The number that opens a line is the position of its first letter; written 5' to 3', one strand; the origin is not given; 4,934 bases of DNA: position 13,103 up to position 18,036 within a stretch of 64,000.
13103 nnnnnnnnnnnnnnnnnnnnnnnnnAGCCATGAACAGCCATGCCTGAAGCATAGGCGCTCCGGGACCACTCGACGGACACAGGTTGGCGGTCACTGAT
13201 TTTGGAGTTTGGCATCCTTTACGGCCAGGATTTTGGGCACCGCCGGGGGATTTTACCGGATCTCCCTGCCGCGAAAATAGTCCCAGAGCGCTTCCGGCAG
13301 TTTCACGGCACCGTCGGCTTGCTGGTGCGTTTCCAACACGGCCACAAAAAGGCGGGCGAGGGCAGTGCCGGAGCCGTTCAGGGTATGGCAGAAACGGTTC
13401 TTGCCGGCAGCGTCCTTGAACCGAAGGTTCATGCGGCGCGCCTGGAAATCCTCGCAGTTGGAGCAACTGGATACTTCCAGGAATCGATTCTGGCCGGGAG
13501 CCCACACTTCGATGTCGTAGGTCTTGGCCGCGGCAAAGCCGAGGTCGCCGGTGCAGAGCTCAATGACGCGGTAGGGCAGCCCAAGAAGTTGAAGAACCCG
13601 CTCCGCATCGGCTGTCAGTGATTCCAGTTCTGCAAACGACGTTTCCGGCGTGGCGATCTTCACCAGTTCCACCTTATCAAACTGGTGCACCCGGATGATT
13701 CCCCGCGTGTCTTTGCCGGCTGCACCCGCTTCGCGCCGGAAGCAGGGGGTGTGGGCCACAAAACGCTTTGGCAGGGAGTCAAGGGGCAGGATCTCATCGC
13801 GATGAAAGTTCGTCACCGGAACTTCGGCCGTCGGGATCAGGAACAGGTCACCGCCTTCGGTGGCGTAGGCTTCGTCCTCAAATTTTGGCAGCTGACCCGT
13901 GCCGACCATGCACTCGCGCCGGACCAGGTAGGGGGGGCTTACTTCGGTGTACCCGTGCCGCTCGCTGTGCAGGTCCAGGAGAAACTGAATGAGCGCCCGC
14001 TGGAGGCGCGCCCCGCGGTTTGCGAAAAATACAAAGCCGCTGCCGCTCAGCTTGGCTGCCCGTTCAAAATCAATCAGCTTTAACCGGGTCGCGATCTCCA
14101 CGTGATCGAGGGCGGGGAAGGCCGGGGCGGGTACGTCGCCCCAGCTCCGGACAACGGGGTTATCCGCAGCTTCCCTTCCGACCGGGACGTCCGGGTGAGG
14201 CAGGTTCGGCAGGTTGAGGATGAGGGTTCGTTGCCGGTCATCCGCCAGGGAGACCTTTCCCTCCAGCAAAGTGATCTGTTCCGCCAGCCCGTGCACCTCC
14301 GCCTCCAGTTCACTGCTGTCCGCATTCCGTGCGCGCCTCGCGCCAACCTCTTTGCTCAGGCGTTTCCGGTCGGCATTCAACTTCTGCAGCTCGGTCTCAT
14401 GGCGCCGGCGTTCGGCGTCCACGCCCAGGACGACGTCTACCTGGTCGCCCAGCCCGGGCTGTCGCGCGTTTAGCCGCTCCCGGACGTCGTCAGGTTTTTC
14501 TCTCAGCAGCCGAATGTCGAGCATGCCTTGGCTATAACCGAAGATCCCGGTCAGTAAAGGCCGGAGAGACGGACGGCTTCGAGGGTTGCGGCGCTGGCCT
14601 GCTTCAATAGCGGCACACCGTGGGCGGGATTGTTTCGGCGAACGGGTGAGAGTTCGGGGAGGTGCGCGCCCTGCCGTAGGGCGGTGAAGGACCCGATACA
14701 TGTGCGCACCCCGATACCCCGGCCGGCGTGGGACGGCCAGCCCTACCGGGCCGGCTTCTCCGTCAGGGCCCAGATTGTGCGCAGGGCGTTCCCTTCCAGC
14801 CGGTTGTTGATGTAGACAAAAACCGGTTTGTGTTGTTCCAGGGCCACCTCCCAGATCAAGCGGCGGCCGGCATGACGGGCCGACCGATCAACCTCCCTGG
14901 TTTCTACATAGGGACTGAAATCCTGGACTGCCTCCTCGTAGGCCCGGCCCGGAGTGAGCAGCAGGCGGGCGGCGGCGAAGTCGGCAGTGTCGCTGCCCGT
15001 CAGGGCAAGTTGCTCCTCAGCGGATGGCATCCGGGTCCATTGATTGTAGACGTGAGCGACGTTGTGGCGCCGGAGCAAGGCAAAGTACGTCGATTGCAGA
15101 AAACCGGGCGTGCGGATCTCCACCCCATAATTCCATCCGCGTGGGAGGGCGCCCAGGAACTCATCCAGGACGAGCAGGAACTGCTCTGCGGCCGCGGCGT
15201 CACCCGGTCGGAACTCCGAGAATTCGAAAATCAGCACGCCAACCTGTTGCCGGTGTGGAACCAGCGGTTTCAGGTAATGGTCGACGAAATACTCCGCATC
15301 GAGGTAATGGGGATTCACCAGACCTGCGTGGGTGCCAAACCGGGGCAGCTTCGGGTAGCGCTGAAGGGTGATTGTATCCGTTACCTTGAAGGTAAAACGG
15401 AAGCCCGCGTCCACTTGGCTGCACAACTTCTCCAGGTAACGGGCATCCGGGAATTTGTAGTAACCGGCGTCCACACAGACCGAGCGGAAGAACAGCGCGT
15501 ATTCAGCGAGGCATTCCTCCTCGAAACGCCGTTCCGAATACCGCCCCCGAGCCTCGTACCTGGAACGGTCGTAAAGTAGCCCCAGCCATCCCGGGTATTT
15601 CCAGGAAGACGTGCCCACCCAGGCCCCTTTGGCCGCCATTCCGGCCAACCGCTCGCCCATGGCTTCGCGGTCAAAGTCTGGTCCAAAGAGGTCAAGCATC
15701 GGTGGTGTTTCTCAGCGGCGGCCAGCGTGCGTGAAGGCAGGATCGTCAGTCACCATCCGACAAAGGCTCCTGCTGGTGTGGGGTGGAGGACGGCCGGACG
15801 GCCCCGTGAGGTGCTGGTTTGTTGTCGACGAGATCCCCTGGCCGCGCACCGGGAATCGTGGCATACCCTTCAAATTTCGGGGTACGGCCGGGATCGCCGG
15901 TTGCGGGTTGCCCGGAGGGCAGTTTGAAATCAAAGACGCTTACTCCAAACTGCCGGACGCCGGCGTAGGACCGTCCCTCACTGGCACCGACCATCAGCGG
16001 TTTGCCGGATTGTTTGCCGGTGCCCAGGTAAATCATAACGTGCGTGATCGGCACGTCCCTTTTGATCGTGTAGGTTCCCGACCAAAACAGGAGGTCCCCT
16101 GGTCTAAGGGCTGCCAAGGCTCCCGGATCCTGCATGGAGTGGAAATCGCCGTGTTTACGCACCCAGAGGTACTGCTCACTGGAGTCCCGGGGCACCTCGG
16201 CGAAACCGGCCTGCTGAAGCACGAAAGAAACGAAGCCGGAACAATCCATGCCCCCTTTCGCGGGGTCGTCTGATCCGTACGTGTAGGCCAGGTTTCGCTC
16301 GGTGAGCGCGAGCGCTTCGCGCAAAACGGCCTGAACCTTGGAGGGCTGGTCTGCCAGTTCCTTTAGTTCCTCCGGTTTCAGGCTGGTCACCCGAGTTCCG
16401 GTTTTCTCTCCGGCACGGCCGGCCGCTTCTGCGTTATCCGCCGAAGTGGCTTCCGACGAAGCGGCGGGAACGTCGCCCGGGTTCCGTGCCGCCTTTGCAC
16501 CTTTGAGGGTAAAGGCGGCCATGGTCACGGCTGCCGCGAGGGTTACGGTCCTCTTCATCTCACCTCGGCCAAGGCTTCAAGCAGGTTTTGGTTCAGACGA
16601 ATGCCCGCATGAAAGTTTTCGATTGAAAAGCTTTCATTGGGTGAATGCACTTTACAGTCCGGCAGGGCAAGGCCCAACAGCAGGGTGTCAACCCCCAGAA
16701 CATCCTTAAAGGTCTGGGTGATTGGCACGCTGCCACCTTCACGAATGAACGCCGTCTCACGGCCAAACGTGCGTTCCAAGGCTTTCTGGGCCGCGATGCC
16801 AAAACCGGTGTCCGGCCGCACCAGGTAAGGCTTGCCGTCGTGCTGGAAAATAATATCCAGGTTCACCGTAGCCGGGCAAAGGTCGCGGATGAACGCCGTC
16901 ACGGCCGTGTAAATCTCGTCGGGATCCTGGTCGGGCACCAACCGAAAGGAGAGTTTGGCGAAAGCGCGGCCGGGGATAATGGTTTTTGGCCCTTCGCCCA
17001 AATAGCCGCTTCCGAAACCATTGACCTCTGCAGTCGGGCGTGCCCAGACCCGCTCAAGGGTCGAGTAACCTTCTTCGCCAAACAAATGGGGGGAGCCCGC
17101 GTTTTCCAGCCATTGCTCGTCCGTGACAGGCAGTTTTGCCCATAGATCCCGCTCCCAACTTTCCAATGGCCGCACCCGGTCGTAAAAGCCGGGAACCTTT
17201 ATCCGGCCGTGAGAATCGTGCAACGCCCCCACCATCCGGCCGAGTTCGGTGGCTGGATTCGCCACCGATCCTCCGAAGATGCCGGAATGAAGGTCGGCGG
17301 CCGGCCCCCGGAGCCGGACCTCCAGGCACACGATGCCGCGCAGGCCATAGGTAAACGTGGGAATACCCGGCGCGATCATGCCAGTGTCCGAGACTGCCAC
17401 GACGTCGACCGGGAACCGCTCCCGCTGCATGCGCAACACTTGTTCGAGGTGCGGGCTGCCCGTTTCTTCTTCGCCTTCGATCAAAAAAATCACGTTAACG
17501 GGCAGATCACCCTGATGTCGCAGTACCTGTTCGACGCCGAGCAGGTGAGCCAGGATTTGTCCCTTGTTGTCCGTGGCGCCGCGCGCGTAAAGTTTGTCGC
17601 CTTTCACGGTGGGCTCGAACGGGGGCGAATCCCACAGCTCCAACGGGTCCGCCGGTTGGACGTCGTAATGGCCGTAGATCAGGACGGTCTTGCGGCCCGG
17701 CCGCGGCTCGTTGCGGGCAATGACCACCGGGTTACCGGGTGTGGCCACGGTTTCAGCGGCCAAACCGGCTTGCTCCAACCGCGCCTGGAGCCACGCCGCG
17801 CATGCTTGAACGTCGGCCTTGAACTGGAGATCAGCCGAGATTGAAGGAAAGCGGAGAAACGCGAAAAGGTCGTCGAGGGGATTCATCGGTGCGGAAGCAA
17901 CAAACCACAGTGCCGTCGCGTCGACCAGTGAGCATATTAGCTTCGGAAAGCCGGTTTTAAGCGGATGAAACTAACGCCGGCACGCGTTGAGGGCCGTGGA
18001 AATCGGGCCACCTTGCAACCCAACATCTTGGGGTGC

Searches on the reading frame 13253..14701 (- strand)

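Call 11: search_protein_families(library=pfam, proteins=[window:13253-14701:-], max_evalue=0.001)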
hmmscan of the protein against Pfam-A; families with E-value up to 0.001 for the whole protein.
window:13253-14701:- (482 aa): 3 families
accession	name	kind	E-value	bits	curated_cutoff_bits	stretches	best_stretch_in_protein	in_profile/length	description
PF00587.30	tRNA-synt_2b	-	4.2e-43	147.9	29.3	1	283-459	8-179/179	tRNA synthetase class II core domain (G, H, P, S and T)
PF02403.27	Seryl_tRNA_N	-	4.4e-22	78.8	28.2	1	60-168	1-108/108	Seryl-tRNA synthetase N-terminal domain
PF13747.11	DUF4164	-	0.00033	21.5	27.2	1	70-136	6-72/89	Domain of unknown function (DUF4164)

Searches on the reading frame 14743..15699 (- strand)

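Call 11: search_protein_families(library=pfam, proteins=[window:14743-15699:-], max_evalue=0.001)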
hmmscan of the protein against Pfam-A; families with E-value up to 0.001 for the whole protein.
window:14743-15699:- (318 aa): 1 family
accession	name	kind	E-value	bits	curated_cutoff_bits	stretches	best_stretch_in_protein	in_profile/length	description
PF01904.24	DUF72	-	8.9e-28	98.3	25.3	1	59-314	6-216/217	Protein of unknown function DUF72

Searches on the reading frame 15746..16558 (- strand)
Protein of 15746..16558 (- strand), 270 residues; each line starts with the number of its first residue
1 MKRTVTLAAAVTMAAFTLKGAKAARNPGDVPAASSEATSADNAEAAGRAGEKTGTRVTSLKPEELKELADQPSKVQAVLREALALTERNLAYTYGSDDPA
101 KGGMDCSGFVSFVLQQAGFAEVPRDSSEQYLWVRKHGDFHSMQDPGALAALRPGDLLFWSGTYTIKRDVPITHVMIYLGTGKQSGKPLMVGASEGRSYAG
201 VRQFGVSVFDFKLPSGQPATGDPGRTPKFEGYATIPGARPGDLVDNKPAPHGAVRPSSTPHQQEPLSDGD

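Call 11: search_protein_families(library=pfam, proteins=[window:15746-16558:-], max_evalue=0.001)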
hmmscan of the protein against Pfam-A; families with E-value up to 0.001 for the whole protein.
window:15746-16558:- (270 aa): 1 family
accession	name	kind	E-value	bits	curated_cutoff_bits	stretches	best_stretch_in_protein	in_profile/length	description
PF00877.26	NLPC_P60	-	2.4e-11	44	23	1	91-182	3-76/105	NlpC/P60 family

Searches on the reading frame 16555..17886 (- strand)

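Call 11: search_protein_families(library=pfam, proteins=[window:16555-17886:-], max_evalue=0.001)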
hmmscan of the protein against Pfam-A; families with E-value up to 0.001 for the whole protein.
window:16555-17886:- (443 aa): 3 families
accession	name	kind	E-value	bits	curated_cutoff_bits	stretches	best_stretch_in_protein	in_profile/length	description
PF01546.33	Peptidase_M20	-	2.7e-29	103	24.6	1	69-437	1-205/206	Peptidase family M20/M25/M40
PF07687.19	M20_dimer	-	2.6e-14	53.5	21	1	180-339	1-105/107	Peptidase dimerisation domain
PF04389.22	Peptidase_M28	-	0.00043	20.5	21.3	1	55-143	2-69/193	Peptidase family M28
